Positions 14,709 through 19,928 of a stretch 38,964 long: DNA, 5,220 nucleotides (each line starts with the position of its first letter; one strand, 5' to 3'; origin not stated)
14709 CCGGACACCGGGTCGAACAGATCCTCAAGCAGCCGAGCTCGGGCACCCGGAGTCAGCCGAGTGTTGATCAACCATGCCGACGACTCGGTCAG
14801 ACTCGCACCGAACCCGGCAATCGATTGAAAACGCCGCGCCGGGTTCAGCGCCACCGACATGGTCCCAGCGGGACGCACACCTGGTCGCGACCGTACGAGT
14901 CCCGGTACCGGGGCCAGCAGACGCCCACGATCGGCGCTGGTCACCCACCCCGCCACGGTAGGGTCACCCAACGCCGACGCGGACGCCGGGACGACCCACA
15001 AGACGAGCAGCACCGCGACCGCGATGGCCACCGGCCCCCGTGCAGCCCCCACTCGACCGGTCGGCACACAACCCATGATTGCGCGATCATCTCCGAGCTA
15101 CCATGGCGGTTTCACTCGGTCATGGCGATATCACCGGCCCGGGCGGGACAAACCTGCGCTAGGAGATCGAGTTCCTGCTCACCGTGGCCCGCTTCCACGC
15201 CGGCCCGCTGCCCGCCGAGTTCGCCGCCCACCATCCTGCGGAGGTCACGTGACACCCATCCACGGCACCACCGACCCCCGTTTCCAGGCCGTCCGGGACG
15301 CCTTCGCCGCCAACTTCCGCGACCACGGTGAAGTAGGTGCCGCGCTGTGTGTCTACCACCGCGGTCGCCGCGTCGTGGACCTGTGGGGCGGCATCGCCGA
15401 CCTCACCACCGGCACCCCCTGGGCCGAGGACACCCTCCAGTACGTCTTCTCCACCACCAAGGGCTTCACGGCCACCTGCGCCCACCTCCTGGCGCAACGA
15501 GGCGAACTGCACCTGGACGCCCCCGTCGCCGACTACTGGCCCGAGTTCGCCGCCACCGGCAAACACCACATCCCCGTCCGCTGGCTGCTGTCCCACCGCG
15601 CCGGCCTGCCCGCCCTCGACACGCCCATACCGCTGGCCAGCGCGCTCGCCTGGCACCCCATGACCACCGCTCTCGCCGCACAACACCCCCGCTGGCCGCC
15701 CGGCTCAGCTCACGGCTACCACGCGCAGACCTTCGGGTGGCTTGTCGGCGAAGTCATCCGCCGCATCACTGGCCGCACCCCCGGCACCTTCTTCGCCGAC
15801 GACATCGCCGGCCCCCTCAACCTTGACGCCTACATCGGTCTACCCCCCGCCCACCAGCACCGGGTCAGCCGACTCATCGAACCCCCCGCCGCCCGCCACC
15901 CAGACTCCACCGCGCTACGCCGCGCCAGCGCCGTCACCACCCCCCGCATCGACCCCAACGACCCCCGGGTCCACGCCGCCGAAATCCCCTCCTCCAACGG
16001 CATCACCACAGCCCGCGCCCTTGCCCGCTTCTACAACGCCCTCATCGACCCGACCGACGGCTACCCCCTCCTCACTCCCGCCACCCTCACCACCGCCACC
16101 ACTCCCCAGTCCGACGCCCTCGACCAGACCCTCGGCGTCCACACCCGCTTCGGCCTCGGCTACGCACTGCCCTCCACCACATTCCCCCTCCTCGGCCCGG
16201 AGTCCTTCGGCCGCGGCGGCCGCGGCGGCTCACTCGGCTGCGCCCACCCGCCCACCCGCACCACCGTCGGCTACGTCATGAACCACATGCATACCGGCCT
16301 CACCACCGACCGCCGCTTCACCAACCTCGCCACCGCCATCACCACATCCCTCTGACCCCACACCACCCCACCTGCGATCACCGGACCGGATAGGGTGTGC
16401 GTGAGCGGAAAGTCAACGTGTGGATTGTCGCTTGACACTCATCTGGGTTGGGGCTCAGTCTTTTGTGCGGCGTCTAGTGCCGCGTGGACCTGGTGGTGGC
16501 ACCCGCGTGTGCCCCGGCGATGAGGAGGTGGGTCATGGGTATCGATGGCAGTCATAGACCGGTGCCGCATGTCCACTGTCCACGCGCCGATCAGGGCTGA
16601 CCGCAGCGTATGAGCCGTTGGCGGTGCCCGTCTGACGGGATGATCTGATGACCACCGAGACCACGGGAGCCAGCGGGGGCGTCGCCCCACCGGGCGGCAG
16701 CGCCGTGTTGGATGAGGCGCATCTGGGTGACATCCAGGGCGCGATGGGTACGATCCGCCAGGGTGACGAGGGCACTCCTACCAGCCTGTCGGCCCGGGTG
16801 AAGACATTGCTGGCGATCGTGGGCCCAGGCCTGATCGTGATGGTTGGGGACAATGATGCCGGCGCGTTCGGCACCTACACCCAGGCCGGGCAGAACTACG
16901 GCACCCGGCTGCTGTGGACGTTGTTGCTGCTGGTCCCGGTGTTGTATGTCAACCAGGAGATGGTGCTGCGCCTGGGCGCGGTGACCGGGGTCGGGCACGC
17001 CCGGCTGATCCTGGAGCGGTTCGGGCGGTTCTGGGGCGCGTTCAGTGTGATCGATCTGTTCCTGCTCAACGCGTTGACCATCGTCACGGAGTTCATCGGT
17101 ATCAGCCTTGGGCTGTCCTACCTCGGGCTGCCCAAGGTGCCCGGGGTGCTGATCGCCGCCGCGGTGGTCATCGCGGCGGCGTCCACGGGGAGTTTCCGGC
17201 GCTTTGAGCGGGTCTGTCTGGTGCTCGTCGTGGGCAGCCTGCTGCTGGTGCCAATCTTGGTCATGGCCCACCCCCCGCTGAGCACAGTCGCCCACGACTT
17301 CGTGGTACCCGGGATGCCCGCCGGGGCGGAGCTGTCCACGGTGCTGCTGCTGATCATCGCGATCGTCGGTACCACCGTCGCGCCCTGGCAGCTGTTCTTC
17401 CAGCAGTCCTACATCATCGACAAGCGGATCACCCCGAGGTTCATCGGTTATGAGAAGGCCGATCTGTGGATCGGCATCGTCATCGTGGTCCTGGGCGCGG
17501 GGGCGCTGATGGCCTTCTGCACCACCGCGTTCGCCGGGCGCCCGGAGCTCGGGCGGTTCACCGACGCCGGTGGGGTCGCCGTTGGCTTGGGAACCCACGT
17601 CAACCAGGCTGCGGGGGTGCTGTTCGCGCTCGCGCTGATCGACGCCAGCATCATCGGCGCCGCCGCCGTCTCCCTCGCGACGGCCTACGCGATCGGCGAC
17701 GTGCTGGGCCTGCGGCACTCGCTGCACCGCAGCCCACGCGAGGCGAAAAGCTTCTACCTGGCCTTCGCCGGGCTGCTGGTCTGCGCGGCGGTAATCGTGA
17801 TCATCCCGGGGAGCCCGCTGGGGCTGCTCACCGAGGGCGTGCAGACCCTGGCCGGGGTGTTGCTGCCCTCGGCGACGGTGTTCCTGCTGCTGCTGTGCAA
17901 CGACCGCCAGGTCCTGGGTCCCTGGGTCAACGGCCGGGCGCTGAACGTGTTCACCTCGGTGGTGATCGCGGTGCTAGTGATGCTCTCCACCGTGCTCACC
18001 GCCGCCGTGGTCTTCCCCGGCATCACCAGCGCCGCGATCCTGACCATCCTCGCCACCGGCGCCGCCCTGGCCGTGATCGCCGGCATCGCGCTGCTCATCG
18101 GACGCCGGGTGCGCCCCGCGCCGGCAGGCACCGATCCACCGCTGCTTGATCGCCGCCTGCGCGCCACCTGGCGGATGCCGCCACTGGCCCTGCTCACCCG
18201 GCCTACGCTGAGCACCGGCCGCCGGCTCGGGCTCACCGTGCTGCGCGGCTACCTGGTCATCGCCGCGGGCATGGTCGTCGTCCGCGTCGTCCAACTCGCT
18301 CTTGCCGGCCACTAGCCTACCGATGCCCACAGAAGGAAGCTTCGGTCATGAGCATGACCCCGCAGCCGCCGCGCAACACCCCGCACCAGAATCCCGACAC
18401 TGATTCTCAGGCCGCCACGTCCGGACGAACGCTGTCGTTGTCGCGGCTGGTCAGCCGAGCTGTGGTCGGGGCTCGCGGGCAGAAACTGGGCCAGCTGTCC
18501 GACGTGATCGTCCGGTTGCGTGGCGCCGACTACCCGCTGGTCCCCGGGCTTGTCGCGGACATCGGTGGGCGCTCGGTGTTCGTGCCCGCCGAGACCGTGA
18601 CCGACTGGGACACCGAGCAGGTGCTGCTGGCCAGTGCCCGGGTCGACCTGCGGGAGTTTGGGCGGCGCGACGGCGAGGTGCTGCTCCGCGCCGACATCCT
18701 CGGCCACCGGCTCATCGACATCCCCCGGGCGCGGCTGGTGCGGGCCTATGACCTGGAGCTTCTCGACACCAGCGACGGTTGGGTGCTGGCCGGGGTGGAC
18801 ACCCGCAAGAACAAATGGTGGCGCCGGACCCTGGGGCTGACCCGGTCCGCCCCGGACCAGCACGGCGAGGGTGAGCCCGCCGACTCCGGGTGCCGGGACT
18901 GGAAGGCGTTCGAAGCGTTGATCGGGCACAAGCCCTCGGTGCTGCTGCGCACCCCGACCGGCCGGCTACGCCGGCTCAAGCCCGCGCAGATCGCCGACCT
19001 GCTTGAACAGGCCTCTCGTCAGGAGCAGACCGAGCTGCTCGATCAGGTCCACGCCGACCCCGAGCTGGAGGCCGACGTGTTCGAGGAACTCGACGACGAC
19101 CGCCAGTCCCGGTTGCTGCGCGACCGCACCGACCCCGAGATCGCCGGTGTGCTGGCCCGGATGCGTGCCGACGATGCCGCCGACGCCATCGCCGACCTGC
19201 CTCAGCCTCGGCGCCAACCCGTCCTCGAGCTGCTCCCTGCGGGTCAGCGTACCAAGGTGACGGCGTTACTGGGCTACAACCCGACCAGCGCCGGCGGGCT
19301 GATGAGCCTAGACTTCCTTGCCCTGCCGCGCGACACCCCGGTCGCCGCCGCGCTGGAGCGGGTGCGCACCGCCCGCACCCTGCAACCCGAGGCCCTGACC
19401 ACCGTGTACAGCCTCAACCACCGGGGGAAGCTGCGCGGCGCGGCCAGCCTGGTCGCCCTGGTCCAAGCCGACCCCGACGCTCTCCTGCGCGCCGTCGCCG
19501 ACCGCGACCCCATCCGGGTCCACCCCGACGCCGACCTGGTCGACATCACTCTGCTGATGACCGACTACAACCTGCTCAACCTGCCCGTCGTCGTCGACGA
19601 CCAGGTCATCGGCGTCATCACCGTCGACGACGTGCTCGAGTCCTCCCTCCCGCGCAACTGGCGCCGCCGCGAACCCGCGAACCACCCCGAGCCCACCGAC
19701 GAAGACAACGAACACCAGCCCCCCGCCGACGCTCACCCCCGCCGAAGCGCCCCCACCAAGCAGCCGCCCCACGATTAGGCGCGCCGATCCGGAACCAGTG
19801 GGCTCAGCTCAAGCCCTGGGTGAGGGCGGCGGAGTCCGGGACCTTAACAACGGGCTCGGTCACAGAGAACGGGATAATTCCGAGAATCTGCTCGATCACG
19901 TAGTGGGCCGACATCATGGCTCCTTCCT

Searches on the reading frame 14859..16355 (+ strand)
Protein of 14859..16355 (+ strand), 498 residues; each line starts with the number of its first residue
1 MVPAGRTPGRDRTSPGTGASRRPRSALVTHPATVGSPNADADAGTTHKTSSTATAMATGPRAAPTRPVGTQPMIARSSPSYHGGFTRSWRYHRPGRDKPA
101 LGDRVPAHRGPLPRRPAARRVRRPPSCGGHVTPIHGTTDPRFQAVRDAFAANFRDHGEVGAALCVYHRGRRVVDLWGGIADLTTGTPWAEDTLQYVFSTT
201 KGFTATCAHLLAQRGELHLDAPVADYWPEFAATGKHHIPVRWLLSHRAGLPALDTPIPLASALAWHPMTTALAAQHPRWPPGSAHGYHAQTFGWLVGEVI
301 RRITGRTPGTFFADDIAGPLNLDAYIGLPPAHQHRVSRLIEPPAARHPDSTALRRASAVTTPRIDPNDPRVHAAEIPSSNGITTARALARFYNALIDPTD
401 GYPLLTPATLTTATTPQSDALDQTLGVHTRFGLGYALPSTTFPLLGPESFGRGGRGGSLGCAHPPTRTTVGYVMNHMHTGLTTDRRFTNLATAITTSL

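Call 17: search_protein_families(library=pfam, proteins=[window:14859-16355:+], max_evalue=0.001)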
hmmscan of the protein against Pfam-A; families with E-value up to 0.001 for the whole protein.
window:14859-16355:+ (498 aa): 1 family
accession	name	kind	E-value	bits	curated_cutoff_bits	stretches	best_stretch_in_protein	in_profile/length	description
PF00144.29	Beta-lactamase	-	1.8e-67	228.3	27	1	150-486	2-322/329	Beta-lactamase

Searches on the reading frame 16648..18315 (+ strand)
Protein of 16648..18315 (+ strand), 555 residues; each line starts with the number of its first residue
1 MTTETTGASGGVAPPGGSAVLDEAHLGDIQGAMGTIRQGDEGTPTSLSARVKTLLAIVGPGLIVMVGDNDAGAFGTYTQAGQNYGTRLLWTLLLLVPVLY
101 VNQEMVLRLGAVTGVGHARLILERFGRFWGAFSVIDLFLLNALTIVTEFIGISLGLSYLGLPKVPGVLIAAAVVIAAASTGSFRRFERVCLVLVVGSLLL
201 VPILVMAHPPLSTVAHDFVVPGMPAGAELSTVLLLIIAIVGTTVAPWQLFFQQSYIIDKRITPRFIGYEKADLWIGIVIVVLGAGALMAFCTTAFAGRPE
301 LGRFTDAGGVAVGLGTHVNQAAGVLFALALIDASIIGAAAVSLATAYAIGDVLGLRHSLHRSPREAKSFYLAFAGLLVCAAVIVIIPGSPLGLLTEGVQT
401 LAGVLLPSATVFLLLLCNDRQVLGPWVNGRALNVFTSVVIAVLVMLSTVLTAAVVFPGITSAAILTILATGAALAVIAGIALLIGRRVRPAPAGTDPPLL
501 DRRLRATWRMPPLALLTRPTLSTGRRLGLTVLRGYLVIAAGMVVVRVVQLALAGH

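Call 17: search_protein_families(library=pfam, proteins=[window:16648-18315:+], max_evalue=0.001)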
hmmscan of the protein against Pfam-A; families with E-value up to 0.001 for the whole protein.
window:16648-18315:+ (555 aa): 1 family
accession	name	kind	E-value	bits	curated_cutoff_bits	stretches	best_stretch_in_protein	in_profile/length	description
PF01566.24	Nramp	-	1.6e-77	261.4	29.8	1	75-429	2-356/357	Natural resistance-associated macrophage protein-like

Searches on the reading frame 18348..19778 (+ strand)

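Call 17: search_protein_families(library=pfam, proteins=[window:18348-19778:+], max_evalue=0.001)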
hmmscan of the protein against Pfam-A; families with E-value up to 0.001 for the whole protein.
window:18348-19778:+ (476 aa): 2 families
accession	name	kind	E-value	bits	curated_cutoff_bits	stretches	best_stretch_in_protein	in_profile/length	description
PF03448.22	MgtE_N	-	2.4e-21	76.6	25.9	1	210-312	1-101/102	MgtE intracellular N domain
PF00571.33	CBS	-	1.5e-11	44.9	24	1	381-432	2-54/57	CBS domain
